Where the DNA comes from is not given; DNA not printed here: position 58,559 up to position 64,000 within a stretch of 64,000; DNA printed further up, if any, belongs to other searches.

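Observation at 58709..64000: Giant ORF hidden from the ORF track: at least 1764 aa of helical protein running off the window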

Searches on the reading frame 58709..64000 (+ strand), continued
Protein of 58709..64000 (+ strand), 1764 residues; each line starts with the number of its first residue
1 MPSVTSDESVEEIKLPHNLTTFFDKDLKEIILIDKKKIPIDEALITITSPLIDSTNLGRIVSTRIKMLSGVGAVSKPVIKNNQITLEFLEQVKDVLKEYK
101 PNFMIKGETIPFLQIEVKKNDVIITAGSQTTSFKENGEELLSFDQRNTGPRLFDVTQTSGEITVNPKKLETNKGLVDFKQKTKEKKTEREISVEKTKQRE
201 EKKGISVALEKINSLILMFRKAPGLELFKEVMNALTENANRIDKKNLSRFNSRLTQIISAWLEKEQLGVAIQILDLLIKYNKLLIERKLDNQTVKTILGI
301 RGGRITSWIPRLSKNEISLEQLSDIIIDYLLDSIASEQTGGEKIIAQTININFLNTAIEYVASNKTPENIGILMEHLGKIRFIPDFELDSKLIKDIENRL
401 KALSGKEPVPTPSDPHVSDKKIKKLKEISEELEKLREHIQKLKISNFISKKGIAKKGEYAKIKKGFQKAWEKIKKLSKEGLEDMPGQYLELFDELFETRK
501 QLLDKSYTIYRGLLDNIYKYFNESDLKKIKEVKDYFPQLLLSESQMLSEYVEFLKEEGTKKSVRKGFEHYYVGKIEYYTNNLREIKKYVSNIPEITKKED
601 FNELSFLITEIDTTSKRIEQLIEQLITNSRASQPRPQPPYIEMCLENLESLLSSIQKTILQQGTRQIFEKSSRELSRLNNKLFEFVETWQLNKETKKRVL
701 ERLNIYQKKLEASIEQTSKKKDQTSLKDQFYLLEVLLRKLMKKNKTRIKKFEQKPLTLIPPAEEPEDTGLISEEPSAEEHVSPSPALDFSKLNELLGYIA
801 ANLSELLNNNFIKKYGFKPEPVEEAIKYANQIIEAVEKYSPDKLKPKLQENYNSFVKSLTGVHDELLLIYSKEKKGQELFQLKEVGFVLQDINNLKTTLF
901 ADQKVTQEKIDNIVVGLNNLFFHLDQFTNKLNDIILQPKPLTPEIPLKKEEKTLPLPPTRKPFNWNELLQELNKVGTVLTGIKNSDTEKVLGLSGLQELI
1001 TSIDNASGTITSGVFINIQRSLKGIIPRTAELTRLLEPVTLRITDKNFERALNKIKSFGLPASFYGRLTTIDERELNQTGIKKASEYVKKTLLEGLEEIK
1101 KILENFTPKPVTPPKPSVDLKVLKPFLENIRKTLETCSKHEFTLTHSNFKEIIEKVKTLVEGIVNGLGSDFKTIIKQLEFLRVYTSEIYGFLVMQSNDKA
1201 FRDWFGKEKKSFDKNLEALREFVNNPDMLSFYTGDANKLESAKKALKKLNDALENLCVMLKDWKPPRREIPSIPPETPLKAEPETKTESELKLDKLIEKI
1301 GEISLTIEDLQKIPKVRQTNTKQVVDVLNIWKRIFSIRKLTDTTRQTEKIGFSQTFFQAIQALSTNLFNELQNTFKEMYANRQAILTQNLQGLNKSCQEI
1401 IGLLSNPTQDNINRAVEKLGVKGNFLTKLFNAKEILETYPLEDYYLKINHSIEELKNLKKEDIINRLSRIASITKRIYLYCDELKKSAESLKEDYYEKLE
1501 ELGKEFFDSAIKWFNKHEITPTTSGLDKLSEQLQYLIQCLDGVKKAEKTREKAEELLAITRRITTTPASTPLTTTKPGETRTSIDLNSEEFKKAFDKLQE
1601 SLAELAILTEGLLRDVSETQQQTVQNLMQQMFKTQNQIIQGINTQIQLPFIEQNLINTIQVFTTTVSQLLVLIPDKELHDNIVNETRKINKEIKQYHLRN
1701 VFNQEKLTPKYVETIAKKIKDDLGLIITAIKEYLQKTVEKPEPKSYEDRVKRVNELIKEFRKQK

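Call 88: search_dna_similar(query=window:58709-64000:+, collection=plasmids, mode=protein, max_evalue=0.001, max_rows=10)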
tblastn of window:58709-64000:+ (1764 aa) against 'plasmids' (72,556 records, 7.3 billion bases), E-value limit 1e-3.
No match.

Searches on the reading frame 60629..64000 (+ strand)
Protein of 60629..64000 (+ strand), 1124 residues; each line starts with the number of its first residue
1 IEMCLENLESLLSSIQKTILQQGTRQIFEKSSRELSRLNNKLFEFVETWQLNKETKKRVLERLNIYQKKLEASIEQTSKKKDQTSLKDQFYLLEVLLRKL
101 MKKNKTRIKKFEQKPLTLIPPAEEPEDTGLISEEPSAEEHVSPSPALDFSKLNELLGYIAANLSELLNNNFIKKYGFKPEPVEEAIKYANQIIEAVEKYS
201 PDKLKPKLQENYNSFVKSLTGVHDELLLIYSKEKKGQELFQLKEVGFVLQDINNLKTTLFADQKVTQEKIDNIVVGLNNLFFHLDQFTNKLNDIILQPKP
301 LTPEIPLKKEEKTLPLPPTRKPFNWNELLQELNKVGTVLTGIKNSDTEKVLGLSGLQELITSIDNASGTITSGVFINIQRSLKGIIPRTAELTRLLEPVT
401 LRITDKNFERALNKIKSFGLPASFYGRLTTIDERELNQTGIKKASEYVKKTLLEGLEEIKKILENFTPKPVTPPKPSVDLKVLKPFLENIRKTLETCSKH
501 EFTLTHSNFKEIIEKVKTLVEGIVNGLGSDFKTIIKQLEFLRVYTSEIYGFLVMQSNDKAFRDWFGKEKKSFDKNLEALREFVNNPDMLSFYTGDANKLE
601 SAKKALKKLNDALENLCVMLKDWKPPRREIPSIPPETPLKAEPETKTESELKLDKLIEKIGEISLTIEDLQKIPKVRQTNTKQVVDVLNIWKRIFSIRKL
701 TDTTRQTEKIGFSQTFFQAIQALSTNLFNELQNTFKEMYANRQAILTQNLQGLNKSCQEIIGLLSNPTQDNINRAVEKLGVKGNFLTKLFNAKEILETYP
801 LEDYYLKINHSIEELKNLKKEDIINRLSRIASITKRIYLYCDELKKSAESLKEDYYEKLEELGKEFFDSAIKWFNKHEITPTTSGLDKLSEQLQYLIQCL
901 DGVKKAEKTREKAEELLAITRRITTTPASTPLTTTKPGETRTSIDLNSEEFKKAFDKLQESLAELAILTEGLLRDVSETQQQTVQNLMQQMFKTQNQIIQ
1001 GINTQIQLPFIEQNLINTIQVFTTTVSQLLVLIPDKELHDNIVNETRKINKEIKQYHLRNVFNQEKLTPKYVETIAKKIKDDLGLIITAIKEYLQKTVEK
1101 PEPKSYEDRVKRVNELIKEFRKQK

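Call 64: predict_structure(alignment_id=A5)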
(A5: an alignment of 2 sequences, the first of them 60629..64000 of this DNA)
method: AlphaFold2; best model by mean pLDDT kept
length: 1124 residues; sequences in the alignment: 2
mean_pLDDT: 40.1   pTM: 0.25
mean pLDDT of the five models: 40.1, 39.8, 37.7, 36.4, 35.2
residues with pLDDT >= 90: 0; 70-90: 66; 50-70: 191; < 50: 867
segments of 3 or more residues with pLDDT < 50: 1-187, 218-246, 260-264, 290-476, 591-594, 626-767, 775-951, 965-988, 990-1012, 1017-1019, 1028-1043, 1050-1067, 1083-1086, 1089-1091, 1093-1114, 1116-1118, 1120-1124
pLDDT, mean of each block of 10 residues (from residue 1): 30 32 32 33 30 30 34 31 28 28 25 26 26 26 36 46 38 33 46 52 53 52 36 30 46 56 51 61 58 38 27 25 32 39 30 37 36 32 32 33 35 35 34 38 44 43 33 42 81 80 67 78 69 62 67 57 58 70 59 54 79 78 48 28 26 28 34 34 34 31 24 26 27 30 31 38 47 46 27 25 26 26 27 26 28 31 36 33 29 30 26 28 25 24 39 52 49 40 46 43 37 49 48 42 49 39 39 53 50 40 36 44 30
secondary structure, 60 per line:
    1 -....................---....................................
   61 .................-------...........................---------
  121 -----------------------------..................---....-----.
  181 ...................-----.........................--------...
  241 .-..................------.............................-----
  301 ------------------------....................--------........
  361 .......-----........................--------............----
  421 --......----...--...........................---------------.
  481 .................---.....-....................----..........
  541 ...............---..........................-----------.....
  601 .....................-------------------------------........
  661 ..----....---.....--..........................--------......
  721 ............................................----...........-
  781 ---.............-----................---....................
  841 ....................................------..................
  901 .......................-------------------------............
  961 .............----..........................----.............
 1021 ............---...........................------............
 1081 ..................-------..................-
elements in order (helices of 4 or more, strands of 3 or more residues): H2-21 H25-77 H85-111 H150-167 H171-174 H180-199 H205-229 H238-241 H243-260 H267-295 H325-344 H353-367 H373-396 H405-416 H423-428 H438-464 H480-497 H501-505 H507-526 H531-555 H559-584 H596-621 H653-662 H667-670 H674-678 H681-706 H715-764 H769-779 H784-796 H802-817 H821-876 H883-923 H949-973 H978-1003 H1008-1032 H1036-1062 H1069-1098 H1106-1123

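Call 66: fold_search(model_id=the predicted structure, library=pdb)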
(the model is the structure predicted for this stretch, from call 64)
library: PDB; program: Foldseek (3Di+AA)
matches with E <= 10: 285; with E <= 0.001: 0
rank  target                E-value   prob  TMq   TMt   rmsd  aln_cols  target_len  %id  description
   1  2hsq_A                1.3e-01  0.51  0.07  0.25  26.0       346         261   10  Human vinculin (head domain, Vh1, residues 1-258) in complex with Shigella's IpaA vinculin binding site 2 (residues 56 (released 2006-11-21)
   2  4igg_B                1.3e-01  0.28  0.09  0.13  30.5       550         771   11  Full-length human alpha-catenin crystal structure (released 2012-12-26)
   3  1tr2_A                1.4e-01  0.14  0.10  0.11  42.8      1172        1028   11  Crystal structure of human full-length vinculin (residues 1-1066) (released 2005-11-15)
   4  9eaj_A                4.2e-01  0.08  0.05  0.13  35.2       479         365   11  Structure of nanobody AT206 in complex with the angiotensin II type I receptor (AT1R) (released 2025-03-05)
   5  9min_D                4.6e-01  0.35  0.06  0.30  12.8       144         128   19  Structure of a designed minibinder to NYESO1-A*02:01 (released 2025-08-06)
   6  6bfi_A                4.6e-01  0.15  0.09  0.12  31.1       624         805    9  Vinculin homolog in a sponge (phylum Porifera) reveals vertebrate-like cell adhesions involved in early multicellular  (released 2018-06-13)
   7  3rqe_C                5.1e-01  0.30  0.08  0.29  21.7       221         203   17  Cerebral cavernous malformation 3 (CCM3) in complex with paxillin LD1 (released 2011-06-01)
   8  3l8i_C                5.9e-01  0.41  0.09  0.33  21.2       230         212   14  Crystal structure of CCM3, a cerebral cavernous malformation protein critical for vascular integrity (released 2010-05-19)
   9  8ka6_A                6.2e-01  0.90  0.09  0.54   6.2       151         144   15  De novo design protein -NA7 (released 2024-08-07)
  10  3rqf_A                7.1e-01  0.41  0.09  0.35  21.7       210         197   16  Cerebral cavernous malformation 3 (CCM3) in complex with paxillin LD2 (released 2011-06-01)
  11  5f3p_A                7.9e-01  0.30  0.06  0.25  17.3       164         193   15  Crystal structure of a noncanonical Dicer protein from Entamoeba histolytica (released 2017-02-08)
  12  1syq_A                7.9e-01  0.20  0.07  0.23  25.4       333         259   10  Human vinculin head domain VH1, residues 1-258, in complex with human talin's vinculin binding site 1, residues 607-63 (released 2004-07-20)
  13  9jbj_B                7.9e-01  0.08  0.07  0.14  32.5       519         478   14  Cryo-EM structure of the human LYCHOS Y57A/R61A mutant in the expanded state (released 2025-07-16)
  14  8ka6_B                8.3e-01  0.87  0.09  0.54   6.2       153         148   16  De novo design protein -NA7 (released 2024-08-07)
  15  7wc5                  8.7e-01  0.06  0.05  0.13  35.8       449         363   11  Crystal structure of serotonin 2A receptor in complex with psilocin (released 2022-01-26)
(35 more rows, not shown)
